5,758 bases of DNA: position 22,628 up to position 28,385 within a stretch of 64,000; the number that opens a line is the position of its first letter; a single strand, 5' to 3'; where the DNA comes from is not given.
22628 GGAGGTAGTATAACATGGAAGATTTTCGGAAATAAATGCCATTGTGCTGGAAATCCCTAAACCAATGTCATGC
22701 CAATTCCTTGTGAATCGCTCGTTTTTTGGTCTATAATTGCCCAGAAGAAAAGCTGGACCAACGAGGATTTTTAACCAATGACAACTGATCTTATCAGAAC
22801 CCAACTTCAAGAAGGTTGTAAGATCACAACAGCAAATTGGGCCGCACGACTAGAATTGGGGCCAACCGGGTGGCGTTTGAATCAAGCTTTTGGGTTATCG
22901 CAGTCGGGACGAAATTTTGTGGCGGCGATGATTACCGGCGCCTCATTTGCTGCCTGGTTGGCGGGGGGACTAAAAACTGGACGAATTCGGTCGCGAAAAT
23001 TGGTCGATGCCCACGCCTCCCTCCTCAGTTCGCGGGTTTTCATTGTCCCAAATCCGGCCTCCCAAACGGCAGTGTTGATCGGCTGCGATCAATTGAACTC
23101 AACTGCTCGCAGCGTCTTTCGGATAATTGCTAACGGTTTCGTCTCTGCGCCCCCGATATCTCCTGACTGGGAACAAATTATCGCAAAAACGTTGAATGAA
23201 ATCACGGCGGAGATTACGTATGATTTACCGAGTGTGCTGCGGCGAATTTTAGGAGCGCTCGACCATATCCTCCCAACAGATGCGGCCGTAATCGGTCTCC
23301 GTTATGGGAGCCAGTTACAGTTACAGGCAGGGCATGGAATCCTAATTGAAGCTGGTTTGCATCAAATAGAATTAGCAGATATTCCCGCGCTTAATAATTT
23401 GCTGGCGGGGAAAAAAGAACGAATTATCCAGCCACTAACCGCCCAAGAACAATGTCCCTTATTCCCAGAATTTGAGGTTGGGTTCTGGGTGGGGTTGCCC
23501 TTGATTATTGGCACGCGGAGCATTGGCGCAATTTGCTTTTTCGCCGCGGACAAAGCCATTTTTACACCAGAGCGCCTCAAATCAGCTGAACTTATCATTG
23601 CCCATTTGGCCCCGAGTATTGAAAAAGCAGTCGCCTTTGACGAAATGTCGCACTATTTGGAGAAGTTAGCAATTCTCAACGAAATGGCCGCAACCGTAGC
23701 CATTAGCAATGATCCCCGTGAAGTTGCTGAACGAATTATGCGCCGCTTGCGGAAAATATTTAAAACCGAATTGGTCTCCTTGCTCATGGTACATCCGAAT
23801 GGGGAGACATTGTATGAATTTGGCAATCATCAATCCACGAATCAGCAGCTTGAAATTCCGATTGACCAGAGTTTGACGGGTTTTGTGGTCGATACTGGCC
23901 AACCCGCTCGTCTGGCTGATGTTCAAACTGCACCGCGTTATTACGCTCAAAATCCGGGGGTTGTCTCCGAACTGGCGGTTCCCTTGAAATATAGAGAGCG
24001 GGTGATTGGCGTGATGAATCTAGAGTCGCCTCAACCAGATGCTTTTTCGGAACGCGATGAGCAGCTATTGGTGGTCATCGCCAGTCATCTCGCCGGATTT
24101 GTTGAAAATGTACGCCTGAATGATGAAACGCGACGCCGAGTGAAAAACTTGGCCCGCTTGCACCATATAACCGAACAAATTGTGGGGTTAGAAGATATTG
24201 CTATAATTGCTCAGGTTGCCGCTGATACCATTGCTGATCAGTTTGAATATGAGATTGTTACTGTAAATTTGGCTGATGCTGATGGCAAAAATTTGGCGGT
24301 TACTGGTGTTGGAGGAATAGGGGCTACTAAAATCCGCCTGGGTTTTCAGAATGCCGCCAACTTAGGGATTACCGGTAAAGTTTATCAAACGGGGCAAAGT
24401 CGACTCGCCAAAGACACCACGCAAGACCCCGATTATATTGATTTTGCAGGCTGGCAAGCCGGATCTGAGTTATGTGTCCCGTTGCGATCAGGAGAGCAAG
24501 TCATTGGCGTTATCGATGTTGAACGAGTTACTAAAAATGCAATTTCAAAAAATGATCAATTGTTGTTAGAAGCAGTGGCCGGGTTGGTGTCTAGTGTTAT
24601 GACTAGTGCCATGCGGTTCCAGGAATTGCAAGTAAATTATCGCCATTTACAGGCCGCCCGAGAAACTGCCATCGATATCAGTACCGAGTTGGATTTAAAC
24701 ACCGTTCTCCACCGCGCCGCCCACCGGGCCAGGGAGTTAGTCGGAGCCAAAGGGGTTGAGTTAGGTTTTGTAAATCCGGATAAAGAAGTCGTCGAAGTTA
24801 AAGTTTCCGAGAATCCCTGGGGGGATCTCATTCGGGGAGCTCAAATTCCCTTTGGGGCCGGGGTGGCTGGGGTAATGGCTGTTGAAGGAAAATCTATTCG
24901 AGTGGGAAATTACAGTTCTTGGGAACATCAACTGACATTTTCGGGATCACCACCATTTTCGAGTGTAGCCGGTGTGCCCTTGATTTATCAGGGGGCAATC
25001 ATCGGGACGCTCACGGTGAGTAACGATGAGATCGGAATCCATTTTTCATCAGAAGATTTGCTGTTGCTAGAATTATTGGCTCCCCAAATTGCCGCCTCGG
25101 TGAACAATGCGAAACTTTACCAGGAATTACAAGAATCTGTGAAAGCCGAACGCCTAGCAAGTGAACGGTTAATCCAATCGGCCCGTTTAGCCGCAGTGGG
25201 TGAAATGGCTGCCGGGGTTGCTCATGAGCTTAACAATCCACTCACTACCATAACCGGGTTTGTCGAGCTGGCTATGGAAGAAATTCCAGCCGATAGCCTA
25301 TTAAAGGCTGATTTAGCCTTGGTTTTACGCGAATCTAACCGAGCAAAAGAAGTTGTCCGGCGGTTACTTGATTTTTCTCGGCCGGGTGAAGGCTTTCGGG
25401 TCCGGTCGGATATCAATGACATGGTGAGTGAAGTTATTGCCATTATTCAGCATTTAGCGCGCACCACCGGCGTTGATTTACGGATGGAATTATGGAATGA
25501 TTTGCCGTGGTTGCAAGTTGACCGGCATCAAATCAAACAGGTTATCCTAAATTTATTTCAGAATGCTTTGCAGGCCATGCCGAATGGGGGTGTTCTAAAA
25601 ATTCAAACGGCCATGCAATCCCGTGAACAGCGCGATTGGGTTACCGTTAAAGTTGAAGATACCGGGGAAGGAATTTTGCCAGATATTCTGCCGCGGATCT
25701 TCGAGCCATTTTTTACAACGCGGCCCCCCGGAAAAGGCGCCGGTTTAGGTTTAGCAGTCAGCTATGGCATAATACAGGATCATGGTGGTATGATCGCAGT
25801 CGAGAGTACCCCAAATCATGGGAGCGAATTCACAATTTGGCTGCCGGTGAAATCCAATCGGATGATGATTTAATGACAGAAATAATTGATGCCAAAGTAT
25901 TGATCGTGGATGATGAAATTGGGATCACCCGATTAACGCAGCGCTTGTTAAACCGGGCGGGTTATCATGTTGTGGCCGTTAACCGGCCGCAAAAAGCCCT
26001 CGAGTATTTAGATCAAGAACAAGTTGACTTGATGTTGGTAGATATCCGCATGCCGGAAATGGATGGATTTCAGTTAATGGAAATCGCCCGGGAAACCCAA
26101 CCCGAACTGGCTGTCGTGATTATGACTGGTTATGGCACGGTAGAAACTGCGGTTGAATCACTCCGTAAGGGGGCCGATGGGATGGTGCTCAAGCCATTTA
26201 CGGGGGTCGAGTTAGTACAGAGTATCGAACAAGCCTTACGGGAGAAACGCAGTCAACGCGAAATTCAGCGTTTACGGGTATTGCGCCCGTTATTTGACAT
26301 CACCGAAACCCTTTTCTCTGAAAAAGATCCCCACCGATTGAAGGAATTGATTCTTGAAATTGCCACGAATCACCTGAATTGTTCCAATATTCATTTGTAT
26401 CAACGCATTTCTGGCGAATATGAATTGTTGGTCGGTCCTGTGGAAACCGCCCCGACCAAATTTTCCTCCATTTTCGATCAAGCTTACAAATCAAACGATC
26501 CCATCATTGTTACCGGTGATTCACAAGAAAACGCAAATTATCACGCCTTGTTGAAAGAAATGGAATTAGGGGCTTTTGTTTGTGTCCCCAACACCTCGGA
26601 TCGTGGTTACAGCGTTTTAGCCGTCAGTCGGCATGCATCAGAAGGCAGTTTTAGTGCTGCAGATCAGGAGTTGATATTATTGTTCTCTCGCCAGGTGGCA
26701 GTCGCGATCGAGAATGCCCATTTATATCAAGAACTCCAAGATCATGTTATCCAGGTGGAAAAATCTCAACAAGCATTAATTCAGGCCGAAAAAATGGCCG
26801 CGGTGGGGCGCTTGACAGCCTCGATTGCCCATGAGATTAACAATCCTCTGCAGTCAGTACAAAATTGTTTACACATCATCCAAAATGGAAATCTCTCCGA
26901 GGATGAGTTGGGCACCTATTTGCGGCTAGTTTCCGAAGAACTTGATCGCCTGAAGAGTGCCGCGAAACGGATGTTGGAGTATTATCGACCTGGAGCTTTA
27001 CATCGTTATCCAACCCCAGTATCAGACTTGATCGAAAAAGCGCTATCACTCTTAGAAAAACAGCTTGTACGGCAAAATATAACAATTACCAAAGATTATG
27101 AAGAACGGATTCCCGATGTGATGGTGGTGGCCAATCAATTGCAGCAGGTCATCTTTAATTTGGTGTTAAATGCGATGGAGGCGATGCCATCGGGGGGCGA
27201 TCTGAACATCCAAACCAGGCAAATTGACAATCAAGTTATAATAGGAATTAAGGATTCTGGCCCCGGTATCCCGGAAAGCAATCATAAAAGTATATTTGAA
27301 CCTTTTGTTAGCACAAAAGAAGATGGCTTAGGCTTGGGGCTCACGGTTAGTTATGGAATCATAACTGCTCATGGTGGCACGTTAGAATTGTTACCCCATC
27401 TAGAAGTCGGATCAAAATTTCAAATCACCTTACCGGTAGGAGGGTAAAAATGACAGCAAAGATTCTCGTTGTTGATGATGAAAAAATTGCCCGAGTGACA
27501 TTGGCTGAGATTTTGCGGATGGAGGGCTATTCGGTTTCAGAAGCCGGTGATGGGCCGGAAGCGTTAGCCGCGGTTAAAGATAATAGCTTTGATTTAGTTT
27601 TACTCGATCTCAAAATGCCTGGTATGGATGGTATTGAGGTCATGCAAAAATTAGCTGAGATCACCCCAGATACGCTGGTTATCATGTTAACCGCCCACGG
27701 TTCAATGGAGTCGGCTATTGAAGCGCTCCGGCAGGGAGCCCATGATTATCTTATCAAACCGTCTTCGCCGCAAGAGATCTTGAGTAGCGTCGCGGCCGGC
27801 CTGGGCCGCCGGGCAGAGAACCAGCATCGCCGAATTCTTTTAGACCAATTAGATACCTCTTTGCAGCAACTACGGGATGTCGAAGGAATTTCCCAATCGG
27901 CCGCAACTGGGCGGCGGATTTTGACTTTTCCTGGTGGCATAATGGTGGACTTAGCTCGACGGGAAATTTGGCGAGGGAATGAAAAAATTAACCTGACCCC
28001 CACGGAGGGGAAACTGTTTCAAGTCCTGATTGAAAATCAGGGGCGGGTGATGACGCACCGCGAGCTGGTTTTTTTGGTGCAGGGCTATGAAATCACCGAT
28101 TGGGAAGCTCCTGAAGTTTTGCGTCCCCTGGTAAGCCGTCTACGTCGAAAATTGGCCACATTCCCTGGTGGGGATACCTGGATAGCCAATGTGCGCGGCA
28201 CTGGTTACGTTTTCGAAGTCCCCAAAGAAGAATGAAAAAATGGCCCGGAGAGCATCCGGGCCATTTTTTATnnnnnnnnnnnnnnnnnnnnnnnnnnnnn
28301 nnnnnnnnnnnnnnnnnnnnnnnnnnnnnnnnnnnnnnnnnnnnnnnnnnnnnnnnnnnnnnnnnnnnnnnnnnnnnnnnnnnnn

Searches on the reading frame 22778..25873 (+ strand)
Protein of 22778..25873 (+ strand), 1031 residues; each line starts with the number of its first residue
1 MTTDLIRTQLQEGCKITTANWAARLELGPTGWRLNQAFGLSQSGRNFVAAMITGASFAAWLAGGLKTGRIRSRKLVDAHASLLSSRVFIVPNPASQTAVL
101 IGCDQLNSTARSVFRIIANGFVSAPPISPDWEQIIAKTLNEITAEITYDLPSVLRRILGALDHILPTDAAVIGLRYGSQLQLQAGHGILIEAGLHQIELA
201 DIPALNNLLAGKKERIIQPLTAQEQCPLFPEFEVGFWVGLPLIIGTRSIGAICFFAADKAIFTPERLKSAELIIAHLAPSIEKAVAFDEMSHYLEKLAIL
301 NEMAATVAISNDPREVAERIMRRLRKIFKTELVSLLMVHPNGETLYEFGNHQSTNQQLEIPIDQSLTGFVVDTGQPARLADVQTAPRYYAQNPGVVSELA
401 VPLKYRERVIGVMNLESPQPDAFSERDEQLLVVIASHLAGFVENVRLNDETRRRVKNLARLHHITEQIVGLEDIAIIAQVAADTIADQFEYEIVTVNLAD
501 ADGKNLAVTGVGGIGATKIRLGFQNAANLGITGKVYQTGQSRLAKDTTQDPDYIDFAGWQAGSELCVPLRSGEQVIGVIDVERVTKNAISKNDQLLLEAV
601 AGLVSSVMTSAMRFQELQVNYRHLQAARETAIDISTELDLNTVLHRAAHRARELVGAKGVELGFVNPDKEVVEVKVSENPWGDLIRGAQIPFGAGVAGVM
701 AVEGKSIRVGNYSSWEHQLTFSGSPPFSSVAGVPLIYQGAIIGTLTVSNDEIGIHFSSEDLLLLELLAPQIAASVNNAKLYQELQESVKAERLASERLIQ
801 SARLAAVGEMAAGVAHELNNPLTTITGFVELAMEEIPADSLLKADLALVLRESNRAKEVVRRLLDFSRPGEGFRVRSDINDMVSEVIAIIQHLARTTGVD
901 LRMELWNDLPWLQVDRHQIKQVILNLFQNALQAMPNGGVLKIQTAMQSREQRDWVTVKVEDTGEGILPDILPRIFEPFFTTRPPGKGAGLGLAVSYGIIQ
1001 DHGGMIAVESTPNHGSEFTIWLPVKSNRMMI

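Call 6: search_protein_families(library=pfam, proteins=[window:22778-25873:+])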
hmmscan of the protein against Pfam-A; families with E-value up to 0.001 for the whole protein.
window:22778-25873:+ (1031 aa): 5 families
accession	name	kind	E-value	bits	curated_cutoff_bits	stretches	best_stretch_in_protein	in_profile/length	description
PF01590.32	GAF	-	1.8e-52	177.8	22.4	3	312-439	1-130/133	GAF domain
PF13185.12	GAF_2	-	6.4e-51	172.6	28.6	3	311-440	2-133/136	GAF domain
PF13492.12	GAF_3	-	5.6e-27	95.1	27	2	313-444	2-129/129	GAF domain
PF02518.31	HATPase_c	-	2.5e-25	89.5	26.4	1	915-1025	2-110/111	Histidine kinase-, DNA gyrase B-, and HSP90-like ATPase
PF00512.31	HisKA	-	4.7e-15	55.8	26.9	1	807-872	2-66/66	His Kinase A (phospho-acceptor) domain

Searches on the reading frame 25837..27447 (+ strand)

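Call 6: search_protein_families(library=pfam, proteins=[window:25837-27447:+])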
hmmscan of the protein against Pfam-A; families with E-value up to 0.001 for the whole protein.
window:25837-27447:+ (536 aa): 8 families
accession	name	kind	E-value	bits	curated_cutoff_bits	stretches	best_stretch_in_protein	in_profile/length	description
PF00072.30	Response_reg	-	2.5e-28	98.9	30.2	1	21-130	1-110/111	Response regulator receiver domain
PF02518.31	HATPase_c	-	1.5e-22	80.5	26.4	1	432-534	3-109/111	Histidine kinase-, DNA gyrase B-, and HSP90-like ATPase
PF00512.31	HisKA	-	2.1e-09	37.7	26.9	1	324-385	3-63/66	His Kinase A (phospho-acceptor) domain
PF01590.32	GAF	-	5.7e-08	33.8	22.4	1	165-291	2-133/133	GAF domain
PF13185.12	GAF_2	-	5.4e-07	30.3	28.6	1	170-292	9-136/136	GAF domain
PF13492.12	GAF_3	-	0.00018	22.4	27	1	210-293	54-129/129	GAF domain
PF11849.14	DUF3369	-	0.0003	21.5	27.2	0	247-300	117-168/168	Domain of unknown function (DUF3369)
PF23198.2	PDE8A_N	-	0.00077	19.8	29.6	0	39-96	31-89/147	PDE8A-like, N-terminal domain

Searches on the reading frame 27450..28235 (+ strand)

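Call 6: search_protein_families(library=pfam, proteins=[window:27450-28235:+])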
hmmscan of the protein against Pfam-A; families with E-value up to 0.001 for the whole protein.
window:27450-28235:+ (261 aa): 2 families
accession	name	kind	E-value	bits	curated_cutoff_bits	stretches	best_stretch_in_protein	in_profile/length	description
PF00072.30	Response_reg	-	1.6e-33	115.6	30.2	1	5-114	1-110/111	Response regulator receiver domain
PF00486.34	Trans_reg_C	-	1.8e-14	54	26.2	1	178-255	2-77/77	Transcriptional regulatory protein, C terminal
